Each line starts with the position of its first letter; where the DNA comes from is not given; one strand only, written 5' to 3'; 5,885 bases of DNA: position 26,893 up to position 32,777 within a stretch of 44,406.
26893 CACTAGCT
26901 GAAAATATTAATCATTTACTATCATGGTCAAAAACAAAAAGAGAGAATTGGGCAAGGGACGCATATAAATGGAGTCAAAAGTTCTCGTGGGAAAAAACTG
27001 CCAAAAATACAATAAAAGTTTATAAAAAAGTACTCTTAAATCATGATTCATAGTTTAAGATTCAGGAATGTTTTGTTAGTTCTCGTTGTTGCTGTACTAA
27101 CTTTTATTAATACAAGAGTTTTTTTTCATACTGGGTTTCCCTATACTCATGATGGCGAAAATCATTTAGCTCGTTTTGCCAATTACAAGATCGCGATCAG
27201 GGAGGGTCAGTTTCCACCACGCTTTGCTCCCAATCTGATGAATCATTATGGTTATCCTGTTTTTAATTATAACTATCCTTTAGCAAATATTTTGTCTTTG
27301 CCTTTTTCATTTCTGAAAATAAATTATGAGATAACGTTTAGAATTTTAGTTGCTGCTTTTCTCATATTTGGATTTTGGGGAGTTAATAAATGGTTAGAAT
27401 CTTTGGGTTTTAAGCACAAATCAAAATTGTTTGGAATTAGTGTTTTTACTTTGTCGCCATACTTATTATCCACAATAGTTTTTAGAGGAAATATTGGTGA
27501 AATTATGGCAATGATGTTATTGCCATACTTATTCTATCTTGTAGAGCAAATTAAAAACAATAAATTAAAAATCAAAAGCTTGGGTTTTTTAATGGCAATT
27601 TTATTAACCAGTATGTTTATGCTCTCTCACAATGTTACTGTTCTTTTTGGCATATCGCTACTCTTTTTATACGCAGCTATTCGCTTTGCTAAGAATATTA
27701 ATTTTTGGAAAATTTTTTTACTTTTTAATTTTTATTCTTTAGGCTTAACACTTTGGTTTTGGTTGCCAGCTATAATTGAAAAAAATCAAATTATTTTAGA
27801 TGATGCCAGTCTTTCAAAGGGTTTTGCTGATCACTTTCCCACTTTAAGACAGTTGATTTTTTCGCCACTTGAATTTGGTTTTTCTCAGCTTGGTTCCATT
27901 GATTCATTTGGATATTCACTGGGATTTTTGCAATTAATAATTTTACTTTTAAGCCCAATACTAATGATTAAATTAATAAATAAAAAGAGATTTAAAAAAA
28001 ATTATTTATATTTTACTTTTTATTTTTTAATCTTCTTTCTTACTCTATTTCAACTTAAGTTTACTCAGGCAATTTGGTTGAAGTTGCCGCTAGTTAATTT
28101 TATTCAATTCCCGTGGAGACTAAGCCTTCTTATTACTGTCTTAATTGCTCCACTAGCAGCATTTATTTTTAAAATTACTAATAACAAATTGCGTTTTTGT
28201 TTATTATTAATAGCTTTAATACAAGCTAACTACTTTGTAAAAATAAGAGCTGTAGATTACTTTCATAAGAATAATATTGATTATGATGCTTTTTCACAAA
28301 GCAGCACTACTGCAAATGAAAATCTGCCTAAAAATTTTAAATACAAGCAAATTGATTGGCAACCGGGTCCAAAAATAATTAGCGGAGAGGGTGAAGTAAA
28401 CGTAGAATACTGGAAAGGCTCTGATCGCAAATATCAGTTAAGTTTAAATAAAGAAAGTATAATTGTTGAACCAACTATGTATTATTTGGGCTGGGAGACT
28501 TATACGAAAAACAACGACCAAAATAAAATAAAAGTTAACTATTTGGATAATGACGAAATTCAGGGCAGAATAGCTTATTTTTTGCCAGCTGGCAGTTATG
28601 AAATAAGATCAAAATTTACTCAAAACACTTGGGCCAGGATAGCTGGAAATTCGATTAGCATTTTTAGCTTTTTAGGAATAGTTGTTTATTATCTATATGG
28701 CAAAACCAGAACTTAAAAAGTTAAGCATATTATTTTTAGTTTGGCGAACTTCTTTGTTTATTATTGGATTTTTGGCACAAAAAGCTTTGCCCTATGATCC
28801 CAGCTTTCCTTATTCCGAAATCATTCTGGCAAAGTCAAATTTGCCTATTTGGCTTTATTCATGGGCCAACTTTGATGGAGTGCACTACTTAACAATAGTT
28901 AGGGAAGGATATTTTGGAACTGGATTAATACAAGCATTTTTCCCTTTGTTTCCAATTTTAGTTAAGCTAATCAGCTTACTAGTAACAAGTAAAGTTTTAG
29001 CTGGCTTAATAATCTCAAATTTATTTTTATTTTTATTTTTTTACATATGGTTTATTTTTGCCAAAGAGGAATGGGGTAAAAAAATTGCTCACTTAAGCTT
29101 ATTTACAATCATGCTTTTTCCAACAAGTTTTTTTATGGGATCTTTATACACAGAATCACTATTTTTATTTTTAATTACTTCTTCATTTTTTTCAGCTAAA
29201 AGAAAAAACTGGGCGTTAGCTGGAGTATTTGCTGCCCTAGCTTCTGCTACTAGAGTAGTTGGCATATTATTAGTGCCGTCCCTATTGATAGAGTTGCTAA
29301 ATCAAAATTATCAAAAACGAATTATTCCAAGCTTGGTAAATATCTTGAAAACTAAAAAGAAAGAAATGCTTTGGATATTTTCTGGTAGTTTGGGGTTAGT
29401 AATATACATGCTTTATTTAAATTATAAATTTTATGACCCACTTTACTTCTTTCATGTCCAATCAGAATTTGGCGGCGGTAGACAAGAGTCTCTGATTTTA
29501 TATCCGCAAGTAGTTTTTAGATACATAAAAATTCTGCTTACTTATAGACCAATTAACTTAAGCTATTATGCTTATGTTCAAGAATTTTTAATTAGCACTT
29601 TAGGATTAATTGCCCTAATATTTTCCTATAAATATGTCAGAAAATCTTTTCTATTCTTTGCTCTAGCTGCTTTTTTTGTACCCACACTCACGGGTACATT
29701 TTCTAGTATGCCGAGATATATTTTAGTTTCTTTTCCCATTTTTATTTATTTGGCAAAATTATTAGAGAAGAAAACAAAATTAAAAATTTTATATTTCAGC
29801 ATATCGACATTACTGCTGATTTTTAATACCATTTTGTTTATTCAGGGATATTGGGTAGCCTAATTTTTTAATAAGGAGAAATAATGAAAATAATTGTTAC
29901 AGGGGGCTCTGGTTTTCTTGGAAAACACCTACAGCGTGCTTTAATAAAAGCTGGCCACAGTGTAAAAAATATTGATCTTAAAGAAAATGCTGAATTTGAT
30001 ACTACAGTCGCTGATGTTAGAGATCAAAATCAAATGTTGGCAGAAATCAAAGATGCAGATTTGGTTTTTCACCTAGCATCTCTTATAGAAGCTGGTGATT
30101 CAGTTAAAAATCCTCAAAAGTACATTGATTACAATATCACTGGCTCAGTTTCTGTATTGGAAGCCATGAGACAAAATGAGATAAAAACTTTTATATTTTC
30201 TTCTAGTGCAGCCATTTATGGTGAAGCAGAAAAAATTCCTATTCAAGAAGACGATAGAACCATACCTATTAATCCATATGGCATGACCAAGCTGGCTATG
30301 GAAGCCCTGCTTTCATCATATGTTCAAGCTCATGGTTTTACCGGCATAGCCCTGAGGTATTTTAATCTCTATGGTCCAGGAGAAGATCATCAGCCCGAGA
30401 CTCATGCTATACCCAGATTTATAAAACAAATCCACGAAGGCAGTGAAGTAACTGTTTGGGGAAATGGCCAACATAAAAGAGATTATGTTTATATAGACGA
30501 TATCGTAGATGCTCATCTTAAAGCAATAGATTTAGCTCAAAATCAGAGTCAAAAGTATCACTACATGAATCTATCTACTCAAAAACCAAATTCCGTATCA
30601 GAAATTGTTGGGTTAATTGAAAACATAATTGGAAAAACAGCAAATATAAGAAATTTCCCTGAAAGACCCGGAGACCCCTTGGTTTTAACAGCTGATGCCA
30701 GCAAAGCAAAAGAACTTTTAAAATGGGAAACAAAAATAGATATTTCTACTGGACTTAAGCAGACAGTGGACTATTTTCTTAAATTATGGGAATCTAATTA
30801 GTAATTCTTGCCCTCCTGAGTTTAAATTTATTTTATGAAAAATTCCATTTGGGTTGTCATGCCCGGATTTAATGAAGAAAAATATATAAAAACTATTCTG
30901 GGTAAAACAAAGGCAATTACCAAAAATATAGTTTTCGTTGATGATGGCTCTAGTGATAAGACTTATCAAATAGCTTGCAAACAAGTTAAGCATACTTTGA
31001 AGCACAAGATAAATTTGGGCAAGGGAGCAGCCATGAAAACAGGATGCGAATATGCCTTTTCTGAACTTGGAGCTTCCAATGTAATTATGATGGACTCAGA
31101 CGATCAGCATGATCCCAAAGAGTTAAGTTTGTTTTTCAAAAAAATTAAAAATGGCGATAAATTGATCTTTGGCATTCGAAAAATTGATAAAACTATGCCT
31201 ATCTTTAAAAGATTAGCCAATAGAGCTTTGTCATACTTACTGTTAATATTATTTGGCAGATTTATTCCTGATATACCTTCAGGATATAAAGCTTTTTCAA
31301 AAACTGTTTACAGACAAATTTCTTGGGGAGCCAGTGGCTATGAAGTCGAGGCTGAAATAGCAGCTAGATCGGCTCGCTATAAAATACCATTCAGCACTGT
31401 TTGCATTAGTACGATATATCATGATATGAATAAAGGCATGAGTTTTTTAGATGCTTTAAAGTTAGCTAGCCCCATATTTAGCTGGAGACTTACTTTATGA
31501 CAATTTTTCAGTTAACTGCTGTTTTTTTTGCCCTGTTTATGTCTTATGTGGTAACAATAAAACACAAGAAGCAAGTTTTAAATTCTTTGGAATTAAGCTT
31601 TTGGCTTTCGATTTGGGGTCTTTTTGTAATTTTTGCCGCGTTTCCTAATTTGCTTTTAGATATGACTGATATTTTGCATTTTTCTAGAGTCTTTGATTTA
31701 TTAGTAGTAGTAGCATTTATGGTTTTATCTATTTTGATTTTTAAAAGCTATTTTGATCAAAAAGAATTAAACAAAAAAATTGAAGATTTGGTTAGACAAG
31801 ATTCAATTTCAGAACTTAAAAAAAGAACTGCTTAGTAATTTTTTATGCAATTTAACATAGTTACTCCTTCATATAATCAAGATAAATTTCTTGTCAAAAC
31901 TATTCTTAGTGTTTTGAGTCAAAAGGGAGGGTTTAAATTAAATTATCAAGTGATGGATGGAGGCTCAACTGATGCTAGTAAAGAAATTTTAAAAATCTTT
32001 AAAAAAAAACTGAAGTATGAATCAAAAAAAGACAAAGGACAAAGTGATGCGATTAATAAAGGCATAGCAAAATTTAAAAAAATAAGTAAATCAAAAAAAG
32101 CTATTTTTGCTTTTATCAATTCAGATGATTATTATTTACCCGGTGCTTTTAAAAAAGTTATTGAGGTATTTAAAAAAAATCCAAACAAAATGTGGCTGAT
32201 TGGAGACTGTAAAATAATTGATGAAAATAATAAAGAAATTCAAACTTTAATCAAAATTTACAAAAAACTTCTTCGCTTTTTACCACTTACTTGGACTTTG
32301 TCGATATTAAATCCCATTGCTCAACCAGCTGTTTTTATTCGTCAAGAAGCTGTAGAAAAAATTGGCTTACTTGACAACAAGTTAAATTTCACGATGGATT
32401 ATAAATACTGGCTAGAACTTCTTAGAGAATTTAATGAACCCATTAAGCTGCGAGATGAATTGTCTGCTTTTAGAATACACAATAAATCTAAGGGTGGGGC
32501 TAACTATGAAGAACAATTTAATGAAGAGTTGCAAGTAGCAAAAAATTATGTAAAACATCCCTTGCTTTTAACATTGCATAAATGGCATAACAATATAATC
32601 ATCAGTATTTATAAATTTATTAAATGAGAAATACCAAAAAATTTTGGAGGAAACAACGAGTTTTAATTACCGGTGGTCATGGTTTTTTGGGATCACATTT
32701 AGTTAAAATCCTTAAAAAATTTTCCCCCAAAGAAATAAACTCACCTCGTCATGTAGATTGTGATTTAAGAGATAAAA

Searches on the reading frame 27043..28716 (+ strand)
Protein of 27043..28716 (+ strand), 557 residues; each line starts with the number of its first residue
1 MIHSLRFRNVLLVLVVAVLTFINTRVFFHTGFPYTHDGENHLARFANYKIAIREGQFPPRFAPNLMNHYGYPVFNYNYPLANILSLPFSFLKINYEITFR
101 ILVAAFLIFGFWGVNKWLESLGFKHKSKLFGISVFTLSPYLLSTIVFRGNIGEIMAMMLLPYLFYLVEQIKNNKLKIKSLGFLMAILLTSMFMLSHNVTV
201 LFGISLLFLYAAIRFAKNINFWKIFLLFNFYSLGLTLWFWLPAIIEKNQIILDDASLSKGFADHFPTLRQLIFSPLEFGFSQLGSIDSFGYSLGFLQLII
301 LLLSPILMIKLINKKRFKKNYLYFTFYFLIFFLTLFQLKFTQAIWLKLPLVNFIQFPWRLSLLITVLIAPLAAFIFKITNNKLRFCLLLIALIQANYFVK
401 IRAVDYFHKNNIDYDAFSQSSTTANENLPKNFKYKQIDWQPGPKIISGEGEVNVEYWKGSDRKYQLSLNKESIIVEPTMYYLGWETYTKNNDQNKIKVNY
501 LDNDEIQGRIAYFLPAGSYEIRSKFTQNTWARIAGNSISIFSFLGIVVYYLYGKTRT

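Call 7: search_protein_families(library=pfam, proteins=[window:27043-28716:+], max_evalue=0.001)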
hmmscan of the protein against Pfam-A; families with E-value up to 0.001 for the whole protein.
window:27043-28716:+ (557 aa): 1 family
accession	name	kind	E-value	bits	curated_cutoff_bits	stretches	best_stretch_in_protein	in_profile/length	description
PF11847.13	GT-C_AftD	-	5.8e-06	25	26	1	88-244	64-216/661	Alpha-(1->3)-arabinofuranosyltransferase, N-terminal GT-C domain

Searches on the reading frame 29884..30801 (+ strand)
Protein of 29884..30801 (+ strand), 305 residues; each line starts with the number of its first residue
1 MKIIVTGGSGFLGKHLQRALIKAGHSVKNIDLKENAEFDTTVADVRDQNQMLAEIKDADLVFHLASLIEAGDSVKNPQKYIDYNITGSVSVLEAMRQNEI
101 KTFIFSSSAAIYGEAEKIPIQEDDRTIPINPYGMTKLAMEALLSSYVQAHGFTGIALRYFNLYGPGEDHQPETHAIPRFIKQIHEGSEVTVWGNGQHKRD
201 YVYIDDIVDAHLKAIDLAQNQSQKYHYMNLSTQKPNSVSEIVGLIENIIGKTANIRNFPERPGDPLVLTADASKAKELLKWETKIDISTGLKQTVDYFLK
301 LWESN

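Call 7: search_protein_families(library=pfam, proteins=[window:29884-30801:+], max_evalue=0.001)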
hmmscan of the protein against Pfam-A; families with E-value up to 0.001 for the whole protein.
window:29884-30801:+ (305 aa): 9 families
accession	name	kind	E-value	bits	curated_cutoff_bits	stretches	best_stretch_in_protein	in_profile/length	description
PF01370.27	Epimerase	-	7.2e-62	209.4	20.9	1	3-223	1-233/240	NAD dependent epimerase/dehydratase family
PF16363.11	GDP_Man_Dehyd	-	9.2e-51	173.7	27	1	4-294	1-332/332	GDP-mannose 4,6 dehydratase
PF01073.25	3Beta_HSD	-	8.7e-26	91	22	1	4-222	1-236/280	3-beta hydroxysteroid dehydrogenase/isomerase family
PF02719.21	Polysacc_synt_2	-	2.3e-16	60.3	20.2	1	36-221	54-223/293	Polysaccharide biosynthesis protein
PF04321.23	RmlD_sub_bind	-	2e-15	57.1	27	1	1-229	1-214/287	RmlD substrate binding domain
PF07993.18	NAD_binding_4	-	9.8e-11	41.7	20.1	1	55-185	86-231/258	Male sterility protein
PF13460.12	NAD_binding_10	-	4.2e-09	37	27.2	1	7-144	1-132/184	NAD(P)H-binding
PF05368.20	NmrA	-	1.7e-07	31.6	27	1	2-259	4-244/298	NmrA-like family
PF08659.16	KR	-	0.00049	20.5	22.6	0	28-116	58-145/180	KR domain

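Call 9: search_protein_families(library=ncbifam, proteins=[window:29884-30801:+], max_evalue=0.001)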
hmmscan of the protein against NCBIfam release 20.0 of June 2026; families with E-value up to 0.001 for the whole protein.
window:29884-30801:+ (305 aa): 34 families (the best 25 are shown)
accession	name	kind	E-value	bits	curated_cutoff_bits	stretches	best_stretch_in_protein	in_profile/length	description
TIGR01179.1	galE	equivalog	2.7e-62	210.5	262.3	1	2-292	1-319/332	UDP-glucose 4-epimerase GalE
TIGR04180.1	EDH_00030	hypoth_equivalog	5.3e-48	163.6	475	1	3-285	1-296/297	NAD-dependent 4,6-dehydratase LegB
TIGR01181.1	dTDP_gluc_dehyt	equivalog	5.2e-43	147.3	365.1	1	2-300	1-313/321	dTDP-glucose 4,6-dehydratase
NF007956.0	PRK10675.1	subfamily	4.4e-42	144.4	394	1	1-285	1-316/338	UDP-glucose 4-epimerase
TIGR02197.1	heptose_epim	equivalog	2.1e-33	115.8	274.6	1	3-297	1-312/316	ADP-glyceromanno-heptose 6-epimerase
NF011728.1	PRK15181.1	equivalog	9.4e-30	103.8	760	1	41-299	74-338/348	Vi polysaccharide biosynthesis UDP-N-acetylglucosaminuronic acid C-4 epimerase TviC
NF047922.1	GDPFucSynFcl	equivalog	1.2e-29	103.8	500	1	2-300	4-303/308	GDP-L-fucose synthase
NF042422.1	oxyalk_red_OleD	equivalog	1.4e-27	96.9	580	1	1-249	1-250/329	2-alkyl-3-oxoalkanoate reductase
NF007490.0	PRK10084.1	subfamily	9.2e-24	84.1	649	1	1-300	1-336/361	dTDP-glucose 4,6-dehydratase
NF042423.1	oxyalk_red_Shew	equivalog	3.1e-23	82.4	580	1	2-244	10-252/331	2-alkyl-3-oxoalkanoate reductase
NF043036.1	ErythonDh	equivalog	5.8e-23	81.6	325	1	1-253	1-270/321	D-erythronate dehydrogenase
NF008360.0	PRK11150.1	equivalog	1.7e-21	76.8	452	1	3-242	2-247/310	ADP-glyceromanno-heptose 6-epimerase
NF007582.0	PRK10217.1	equivalog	2.2e-20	73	698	1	2-299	3-332/355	dTDP-glucose 4,6-dehydratase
TIGR02622.1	CDP_4_6_dhtase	equivalog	3e-19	69.3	278.45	1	2-303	6-335/352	CDP-glucose 4,6-dehydratase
TIGR01472.1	gmd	equivalog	7.3e-17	61.6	415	1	43-297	64-337/342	GDP-mannose 4,6-dehydratase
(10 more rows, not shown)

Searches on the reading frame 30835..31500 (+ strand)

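Call 7: search_protein_families(library=pfam, proteins=[window:30835-31500:+], max_evalue=0.001)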
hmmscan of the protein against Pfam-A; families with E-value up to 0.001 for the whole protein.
window:30835-31500:+ (221 aa): 1 family
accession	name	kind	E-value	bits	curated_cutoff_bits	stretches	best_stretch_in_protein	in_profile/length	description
PF00535.33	Glycos_transf_2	-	2.7e-20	73.4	23.3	1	7-160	2-165/168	Glycosyl transferase family 2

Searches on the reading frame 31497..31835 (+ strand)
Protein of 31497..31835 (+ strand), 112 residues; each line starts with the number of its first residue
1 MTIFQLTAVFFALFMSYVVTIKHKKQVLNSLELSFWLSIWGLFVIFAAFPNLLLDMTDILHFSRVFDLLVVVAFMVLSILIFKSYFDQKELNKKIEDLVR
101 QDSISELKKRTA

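Call 7: search_protein_families(library=pfam, proteins=[window:31497-31835:+], max_evalue=0.001)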
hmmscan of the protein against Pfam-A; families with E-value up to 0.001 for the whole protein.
window:31497-31835:+ (112 aa): 1 family
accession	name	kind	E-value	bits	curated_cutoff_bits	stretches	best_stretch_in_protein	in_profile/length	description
PF10066.14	DUF2304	-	2.1e-15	57.3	25.5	1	4-106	2-104/106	Uncharacterized conserved protein (DUF2304)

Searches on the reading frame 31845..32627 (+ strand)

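Call 7: search_protein_families(library=pfam, proteins=[window:31845-32627:+], max_evalue=0.001)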
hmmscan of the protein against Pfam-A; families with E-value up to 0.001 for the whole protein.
window:31845-32627:+ (260 aa): 2 families
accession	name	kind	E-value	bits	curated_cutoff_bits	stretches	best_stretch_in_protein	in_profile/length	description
PF00535.33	Glycos_transf_2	-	1.6e-17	64.4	23.3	1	5-172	2-166/168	Glycosyl transferase family 2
PF13641.12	Glyco_tranf_2_3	-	2.8e-06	28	27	1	4-194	4-196/230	Glycosyltransferase like family 2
